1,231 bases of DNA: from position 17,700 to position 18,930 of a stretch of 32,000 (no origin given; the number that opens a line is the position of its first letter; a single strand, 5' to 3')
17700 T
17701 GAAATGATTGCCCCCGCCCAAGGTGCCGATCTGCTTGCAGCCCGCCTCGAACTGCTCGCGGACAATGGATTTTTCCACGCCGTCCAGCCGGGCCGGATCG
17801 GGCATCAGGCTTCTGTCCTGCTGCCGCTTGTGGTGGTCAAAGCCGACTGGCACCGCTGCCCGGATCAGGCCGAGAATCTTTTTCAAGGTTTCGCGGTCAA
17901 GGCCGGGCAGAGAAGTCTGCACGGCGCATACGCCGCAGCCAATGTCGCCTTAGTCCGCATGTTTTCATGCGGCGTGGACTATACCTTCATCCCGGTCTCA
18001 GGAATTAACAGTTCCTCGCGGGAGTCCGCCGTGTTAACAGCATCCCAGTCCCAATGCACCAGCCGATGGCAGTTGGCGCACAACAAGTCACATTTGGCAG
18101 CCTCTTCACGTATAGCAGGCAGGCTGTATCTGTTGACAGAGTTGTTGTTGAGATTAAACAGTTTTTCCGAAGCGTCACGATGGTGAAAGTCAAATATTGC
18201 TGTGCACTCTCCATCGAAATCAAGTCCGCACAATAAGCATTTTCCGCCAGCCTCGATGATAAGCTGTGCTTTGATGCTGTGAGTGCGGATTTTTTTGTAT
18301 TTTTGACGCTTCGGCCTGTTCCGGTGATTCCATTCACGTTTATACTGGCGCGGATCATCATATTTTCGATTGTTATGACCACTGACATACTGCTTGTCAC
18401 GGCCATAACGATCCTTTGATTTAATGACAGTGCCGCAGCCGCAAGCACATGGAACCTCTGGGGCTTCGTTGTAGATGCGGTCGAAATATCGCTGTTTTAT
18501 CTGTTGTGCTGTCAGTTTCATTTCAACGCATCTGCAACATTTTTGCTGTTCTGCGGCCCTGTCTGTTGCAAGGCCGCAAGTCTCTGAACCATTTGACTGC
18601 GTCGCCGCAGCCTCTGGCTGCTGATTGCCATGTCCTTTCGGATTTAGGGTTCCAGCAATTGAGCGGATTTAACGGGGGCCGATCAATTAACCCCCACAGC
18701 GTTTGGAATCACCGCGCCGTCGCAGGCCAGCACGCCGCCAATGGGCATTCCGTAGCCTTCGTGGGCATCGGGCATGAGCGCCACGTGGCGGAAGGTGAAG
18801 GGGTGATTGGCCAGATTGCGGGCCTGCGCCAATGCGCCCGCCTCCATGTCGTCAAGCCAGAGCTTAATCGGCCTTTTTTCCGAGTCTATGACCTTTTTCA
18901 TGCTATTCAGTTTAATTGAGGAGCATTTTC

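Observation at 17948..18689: rtcB (RNA ligase) is split at its active-site motif by a group I intron carrying an HNH homing endonuclease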

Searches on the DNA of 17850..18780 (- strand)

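Call 4: search_rna_families(source=window, start=17850, end=18780, threshold=evalue, max_evalue=10, show_alignments=5)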
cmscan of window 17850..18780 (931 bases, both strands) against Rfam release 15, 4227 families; matches with E-value up to 10: 1.
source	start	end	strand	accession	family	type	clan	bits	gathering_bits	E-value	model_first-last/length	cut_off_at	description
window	17955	18699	-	RF00028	Intron_gpI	Intron;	-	40.3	50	1.1e-08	1-253/253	no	Group I catalytic intron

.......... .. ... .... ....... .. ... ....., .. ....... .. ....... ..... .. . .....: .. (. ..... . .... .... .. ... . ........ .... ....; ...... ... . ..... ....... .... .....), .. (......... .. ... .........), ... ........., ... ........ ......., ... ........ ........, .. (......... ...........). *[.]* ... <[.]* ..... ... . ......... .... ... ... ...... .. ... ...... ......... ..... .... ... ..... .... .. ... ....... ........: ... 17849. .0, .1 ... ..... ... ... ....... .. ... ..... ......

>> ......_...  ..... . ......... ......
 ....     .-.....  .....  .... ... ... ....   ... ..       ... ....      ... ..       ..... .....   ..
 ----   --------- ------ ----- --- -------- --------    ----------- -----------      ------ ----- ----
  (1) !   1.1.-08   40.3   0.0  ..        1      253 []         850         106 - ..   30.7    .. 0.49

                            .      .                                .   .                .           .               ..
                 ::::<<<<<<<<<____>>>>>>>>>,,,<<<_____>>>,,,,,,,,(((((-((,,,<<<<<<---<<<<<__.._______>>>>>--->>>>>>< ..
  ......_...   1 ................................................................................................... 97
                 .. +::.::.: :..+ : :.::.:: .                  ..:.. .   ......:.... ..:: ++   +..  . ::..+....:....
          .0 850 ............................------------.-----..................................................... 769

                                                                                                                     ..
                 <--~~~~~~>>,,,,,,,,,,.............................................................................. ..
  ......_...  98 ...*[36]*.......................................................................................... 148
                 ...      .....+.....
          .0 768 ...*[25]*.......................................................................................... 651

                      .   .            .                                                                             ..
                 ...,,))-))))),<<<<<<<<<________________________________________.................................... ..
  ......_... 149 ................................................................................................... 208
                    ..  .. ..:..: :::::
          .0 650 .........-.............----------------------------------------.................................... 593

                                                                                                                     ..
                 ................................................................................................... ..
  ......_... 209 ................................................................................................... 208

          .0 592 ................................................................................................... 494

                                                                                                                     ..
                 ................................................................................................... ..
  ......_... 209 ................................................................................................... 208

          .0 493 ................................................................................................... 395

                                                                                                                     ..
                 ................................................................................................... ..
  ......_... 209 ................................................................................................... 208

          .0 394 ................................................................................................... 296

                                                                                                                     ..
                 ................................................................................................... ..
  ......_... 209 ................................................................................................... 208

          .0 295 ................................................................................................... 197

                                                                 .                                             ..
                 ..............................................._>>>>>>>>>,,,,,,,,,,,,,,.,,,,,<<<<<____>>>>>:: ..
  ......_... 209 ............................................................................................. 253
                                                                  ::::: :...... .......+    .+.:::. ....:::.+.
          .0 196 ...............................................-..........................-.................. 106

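Call 45: search_rna_families(sources=[L088, L087, L255, L256, L247, L248, L249, L251, L246, L003, L254, L167, L091, L086, L007], threshold=evalue, max_evalue=0.01)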
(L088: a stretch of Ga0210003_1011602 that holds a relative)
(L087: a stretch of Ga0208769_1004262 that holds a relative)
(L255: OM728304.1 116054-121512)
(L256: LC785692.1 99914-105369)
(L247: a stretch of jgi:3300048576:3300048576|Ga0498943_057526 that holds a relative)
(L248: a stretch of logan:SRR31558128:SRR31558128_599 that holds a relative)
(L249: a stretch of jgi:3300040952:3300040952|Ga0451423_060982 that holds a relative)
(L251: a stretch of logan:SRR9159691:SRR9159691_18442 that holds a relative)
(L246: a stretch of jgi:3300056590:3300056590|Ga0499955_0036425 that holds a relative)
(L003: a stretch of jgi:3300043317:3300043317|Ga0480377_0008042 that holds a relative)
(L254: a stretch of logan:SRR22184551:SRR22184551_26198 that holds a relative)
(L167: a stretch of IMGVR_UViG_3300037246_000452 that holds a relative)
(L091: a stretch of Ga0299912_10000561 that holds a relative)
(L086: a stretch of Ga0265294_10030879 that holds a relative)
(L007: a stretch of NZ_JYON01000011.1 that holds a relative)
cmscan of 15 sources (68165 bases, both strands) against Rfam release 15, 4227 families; matches with E-value up to 0.01: 13.
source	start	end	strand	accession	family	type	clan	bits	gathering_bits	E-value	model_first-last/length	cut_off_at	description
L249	496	568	+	RF00005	tRNA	Gene; tRNA;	CL00001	72.9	29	5.2e-14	1-71/71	no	tRNA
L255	3281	3528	+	RF00028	Intron_gpI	Intron;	-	67.4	50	6.7e-15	1-253/253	no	Group I catalytic intron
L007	877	949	-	RF00005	tRNA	Gene; tRNA;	CL00001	63.4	29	2.2e-11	1-71/71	no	tRNA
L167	4162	4236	+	RF00005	tRNA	Gene; tRNA;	CL00001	58.4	29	5.3e-10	1-71/71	no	tRNA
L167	4250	4323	+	RF00005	tRNA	Gene; tRNA;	CL00001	56.3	29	2e-09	1-71/71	no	tRNA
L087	3740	3822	-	RF00005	tRNA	Gene; tRNA;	CL00001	50.3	29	9e-08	1-71/71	no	tRNA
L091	1725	1797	+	RF00005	tRNA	Gene; tRNA;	CL00001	50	29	1.1e-07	1-71/71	no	tRNA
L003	239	1023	+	RF00028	Intron_gpI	Intron;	-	40.8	50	6e-07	1-253/253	no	Group I catalytic intron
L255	2173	2499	+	RF00028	Intron_gpI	Intron;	-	30.1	50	0.00095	1-253/253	no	Group I catalytic intron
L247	623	1465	+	RF00028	Intron_gpI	Intron;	-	30.1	50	0.00095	1-253/253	no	Group I catalytic intron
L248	1778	2122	+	RF00028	Intron_gpI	Intron;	-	29.1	50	0.002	1-253/253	no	Group I catalytic intron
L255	2870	3066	+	RF00028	Intron_gpI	Intron;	-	28.9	50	0.0022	1-253/253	no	Group I catalytic intron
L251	1776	2064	+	RF00028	Intron_gpI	Intron;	-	27.8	50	0.0049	1-253/253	no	Group I catalytic intron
